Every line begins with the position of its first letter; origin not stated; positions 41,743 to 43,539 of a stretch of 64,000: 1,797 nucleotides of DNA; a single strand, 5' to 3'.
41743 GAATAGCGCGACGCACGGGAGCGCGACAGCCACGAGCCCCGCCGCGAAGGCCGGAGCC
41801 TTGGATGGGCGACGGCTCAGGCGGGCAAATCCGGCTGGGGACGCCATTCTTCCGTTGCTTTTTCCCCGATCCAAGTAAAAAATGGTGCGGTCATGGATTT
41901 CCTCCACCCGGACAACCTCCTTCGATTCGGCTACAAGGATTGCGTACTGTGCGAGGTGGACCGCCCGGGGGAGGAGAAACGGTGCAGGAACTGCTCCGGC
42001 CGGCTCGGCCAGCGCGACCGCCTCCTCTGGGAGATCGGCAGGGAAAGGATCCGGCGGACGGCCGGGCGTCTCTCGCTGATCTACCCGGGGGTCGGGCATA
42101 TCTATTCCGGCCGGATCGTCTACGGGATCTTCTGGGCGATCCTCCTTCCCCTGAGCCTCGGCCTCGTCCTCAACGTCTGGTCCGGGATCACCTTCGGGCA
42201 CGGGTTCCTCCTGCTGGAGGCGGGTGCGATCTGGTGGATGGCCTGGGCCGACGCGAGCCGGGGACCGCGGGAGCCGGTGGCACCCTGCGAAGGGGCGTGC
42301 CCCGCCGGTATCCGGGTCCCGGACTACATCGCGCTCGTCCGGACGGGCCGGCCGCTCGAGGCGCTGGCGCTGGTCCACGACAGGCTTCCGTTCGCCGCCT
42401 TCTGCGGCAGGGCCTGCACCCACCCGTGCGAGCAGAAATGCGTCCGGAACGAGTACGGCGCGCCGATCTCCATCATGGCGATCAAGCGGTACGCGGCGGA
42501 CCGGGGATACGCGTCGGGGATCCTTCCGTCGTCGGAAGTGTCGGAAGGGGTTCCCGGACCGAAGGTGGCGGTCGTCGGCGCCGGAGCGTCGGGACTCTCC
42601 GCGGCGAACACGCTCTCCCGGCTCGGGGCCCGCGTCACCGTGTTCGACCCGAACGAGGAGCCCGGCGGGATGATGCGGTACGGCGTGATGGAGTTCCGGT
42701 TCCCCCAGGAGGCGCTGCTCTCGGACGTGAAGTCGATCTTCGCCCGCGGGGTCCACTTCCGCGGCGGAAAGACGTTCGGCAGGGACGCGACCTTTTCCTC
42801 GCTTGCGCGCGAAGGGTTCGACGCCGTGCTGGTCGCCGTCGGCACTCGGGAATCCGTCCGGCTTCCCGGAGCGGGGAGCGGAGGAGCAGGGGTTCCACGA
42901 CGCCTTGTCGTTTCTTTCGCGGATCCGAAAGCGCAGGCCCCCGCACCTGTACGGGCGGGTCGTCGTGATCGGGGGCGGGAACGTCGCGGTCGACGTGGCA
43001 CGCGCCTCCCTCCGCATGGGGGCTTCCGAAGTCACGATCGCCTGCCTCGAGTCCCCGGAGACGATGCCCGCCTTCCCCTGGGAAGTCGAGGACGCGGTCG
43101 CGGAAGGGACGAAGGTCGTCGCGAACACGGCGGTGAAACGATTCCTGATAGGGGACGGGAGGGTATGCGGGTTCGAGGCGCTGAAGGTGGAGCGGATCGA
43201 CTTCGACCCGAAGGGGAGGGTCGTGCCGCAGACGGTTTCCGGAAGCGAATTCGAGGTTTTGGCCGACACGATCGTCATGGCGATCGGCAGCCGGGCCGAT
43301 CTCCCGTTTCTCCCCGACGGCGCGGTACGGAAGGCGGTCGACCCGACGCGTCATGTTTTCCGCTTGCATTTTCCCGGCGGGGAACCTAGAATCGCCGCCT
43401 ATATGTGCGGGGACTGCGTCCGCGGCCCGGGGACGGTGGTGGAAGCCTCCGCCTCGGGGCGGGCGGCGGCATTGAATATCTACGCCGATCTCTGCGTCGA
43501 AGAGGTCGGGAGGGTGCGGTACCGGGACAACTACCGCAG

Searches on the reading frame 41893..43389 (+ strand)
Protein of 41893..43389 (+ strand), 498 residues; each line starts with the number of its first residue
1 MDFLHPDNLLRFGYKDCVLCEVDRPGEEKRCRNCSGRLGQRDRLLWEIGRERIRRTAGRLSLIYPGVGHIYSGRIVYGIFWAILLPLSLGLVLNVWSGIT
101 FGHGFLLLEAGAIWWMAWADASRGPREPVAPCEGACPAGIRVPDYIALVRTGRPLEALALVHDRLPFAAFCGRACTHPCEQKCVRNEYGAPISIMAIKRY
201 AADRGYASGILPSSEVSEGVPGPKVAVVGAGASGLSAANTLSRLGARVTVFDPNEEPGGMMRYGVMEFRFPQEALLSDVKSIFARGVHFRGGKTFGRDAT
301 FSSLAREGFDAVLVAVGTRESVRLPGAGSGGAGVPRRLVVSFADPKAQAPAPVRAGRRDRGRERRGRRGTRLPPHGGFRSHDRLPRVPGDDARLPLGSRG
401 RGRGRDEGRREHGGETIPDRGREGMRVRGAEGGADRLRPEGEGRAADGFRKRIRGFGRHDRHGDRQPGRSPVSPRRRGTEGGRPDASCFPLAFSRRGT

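Call 53: search_protein_families(library=pfam, proteins=[window:41893-43389:+], max_evalue=0.0001)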
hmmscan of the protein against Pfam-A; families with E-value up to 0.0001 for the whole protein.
window:41893-43389:+ (498 aa): 9 families
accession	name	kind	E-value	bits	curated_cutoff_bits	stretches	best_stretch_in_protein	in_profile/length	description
PF14691.11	Fer4_20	-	1.1e-17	64.2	25.8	1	117-207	17-110/113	Dihydroprymidine dehydrogenase domain II, 4Fe-4S cluster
PF13450.12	NAD_binding_8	-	2.2e-09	37.9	21.9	1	227-263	1-37/68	NAD(P)-binding Rossmann-like domain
PF01262.27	AlaDh_PNT_C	-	7.2e-07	29.3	23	1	218-256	24-62/214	Alanine dehydrogenase/PNT, C-terminal domain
PF01266.30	DAO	-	1.3e-06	28.7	27.9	1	224-259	1-37/353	FAD dependent oxidoreductase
PF00070.33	Pyr_redox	-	2.4e-06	28.4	22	1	224-258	1-35/82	Pyridine nucleotide-disulphide oxidoreductase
PF12831.13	FAD_oxidored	-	3.5e-06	27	27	1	225-266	2-43/416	FAD dependent oxidoreductase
PF07992.20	Pyr_redox_2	-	5.4e-06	26.5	26.1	1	224-327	2-119/291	Pyridine nucleotide-disulphide oxidoreductase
PF03486.20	HI0933_like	-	8.4e-05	22.6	50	0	224-258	2-36/244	HI0933-like protein Rossmann domain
PF01946.23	Thi4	-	9.7e-05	22.1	26.2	0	225-269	20-65/235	Thi4 family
